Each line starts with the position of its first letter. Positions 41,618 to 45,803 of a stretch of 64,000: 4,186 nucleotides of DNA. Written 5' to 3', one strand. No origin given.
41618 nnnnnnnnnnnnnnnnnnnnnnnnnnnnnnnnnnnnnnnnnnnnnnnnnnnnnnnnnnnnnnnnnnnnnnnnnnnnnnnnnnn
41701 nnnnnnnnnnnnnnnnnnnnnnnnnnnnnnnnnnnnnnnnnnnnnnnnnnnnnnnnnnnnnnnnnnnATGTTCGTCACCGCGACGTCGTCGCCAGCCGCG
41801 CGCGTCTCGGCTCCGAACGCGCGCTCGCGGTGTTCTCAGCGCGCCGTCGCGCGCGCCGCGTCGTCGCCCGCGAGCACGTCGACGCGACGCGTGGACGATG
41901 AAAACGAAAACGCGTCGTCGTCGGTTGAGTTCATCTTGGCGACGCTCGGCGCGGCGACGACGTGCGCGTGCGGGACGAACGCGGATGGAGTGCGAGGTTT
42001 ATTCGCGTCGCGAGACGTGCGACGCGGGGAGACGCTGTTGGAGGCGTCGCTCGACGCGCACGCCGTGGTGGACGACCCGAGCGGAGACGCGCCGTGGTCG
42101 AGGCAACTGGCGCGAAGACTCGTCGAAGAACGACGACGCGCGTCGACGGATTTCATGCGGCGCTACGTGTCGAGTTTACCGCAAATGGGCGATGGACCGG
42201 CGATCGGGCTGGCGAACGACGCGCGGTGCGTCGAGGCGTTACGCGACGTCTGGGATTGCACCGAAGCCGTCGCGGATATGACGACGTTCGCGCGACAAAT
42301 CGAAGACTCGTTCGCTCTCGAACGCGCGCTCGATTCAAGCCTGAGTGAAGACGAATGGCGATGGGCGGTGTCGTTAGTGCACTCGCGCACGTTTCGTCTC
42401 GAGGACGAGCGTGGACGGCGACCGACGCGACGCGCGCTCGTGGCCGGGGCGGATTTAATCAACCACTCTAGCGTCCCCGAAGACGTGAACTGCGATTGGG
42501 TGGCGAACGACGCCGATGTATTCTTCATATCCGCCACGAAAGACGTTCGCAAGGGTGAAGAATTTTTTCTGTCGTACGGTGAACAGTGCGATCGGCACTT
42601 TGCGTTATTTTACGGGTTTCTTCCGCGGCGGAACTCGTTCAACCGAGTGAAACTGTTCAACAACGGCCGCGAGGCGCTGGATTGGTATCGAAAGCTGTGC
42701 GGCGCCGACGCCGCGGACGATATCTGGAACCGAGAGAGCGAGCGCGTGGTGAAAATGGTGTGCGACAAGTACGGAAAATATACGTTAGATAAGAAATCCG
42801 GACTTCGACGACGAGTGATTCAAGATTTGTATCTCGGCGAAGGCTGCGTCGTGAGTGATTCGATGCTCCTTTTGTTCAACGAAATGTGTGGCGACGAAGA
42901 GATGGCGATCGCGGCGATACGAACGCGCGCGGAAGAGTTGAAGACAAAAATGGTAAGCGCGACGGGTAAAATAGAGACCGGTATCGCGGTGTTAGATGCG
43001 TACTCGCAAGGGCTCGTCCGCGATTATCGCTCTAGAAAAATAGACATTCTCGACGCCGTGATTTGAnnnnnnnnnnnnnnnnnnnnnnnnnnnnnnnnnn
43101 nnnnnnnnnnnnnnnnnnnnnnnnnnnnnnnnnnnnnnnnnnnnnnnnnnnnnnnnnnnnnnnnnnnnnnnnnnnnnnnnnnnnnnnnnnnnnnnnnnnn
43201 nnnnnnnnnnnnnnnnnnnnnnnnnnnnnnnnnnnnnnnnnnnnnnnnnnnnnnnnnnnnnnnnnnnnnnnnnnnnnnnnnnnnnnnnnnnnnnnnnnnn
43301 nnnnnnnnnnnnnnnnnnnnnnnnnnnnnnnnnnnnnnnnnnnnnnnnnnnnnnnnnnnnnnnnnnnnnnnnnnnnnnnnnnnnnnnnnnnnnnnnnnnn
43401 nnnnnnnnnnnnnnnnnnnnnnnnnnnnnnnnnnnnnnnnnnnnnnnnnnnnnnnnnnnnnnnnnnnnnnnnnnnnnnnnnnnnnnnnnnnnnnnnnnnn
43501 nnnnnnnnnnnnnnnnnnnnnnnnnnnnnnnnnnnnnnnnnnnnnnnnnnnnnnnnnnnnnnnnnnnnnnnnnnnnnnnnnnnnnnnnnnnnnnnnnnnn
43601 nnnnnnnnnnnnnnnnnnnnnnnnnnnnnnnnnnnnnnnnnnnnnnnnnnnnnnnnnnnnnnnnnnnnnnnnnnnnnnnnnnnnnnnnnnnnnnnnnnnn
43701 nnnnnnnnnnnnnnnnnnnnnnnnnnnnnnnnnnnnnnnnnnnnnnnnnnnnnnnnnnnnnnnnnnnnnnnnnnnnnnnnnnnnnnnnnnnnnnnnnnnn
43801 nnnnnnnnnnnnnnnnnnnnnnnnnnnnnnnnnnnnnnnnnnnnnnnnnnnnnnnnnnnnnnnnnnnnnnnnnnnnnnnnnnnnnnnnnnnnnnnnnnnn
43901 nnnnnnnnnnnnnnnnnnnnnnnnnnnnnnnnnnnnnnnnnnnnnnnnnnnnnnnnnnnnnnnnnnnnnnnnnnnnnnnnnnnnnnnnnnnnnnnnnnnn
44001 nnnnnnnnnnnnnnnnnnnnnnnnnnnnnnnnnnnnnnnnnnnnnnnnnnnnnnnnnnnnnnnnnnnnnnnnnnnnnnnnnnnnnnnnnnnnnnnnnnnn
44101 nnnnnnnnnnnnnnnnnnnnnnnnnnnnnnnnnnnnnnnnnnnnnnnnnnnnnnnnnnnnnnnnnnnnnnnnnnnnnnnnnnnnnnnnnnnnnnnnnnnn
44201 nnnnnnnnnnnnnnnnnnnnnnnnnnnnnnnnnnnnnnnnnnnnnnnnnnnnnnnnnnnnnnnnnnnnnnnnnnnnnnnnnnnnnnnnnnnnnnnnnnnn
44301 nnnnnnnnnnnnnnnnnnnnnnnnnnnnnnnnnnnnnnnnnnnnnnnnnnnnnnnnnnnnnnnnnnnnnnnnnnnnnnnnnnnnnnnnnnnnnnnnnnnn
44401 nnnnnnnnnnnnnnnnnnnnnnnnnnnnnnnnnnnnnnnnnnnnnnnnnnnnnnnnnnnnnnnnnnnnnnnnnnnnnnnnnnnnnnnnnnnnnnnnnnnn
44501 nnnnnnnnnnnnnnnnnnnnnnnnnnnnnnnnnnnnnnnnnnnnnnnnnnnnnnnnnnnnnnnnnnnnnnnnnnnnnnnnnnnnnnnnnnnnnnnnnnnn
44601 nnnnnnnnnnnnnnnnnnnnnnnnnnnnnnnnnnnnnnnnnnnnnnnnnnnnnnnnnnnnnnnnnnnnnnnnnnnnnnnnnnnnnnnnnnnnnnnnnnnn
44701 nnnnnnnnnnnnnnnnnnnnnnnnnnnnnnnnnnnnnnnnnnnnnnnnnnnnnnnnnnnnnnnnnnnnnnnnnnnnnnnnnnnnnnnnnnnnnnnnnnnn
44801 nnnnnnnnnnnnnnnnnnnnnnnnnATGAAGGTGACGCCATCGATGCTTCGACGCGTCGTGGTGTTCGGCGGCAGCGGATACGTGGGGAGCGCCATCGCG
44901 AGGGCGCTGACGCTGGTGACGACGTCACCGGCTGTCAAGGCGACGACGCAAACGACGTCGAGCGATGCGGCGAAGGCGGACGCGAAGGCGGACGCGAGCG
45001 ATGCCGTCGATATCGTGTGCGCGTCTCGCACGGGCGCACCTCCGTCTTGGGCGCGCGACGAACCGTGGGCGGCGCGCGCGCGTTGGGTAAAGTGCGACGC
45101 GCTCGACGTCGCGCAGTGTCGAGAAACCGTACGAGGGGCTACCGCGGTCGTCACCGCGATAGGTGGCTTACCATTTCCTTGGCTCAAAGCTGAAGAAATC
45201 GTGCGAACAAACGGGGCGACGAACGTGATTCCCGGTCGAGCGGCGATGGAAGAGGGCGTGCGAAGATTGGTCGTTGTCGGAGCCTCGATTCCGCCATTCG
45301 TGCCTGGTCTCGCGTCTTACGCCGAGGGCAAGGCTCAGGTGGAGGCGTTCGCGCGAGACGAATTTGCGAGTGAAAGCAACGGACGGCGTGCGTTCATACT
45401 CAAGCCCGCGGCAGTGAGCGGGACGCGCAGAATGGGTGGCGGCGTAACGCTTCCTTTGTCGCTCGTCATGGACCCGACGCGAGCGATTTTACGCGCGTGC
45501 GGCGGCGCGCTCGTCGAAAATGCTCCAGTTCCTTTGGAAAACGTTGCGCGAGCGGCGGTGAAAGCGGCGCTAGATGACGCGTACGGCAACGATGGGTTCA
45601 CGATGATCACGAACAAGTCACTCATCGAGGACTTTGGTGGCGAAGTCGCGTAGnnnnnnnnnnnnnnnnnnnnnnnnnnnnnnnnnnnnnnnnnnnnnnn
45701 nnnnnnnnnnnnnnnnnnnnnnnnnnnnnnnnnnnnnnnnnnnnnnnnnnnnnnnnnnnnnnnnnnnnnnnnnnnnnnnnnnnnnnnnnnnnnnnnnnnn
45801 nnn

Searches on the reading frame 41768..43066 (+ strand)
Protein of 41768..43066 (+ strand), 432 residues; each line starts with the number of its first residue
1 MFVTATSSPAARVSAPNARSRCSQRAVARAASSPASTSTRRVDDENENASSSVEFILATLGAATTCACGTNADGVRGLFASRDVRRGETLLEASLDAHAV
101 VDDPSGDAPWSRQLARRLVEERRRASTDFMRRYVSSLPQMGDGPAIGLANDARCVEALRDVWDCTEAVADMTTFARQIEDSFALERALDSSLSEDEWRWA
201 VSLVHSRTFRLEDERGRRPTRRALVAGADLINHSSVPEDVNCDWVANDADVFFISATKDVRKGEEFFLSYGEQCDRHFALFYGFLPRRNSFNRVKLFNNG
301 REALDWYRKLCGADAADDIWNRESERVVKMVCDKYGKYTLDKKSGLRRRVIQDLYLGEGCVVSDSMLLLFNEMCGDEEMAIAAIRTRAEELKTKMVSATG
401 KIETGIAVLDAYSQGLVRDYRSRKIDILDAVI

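Call 63: search_protein_families(library=pfam, proteins=[window:41768-43066:+], max_evalue=0.001)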
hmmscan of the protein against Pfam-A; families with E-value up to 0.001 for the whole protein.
window:41768-43066:+ (432 aa): 1 family
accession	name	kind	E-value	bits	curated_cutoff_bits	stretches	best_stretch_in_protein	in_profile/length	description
PF00856.33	SET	-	4.3e-10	40.4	22.4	1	76-271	2-105/105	SET domain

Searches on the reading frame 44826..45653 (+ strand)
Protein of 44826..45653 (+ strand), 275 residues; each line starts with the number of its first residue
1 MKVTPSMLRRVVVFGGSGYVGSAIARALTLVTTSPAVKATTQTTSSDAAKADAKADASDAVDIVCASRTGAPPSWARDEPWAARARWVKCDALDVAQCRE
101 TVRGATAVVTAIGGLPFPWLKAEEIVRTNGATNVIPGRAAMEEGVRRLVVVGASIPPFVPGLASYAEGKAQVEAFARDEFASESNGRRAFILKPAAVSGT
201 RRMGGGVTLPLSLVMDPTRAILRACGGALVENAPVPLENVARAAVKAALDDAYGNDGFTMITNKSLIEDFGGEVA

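Call 63: search_protein_families(library=pfam, proteins=[window:44826-45653:+], max_evalue=0.001)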
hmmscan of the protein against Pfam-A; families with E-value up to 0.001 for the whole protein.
window:44826-45653:+ (275 aa): 2 families
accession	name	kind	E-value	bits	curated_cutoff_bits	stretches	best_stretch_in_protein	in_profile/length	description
PF13460.12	NAD_binding_10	-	5.4e-07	30.1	27.2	1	81-153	37-98/184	NAD(P)H-binding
PF01370.27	Epimerase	-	1.9e-06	27.9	20.9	1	11-154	1-116/240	NAD dependent epimerase/dehydratase family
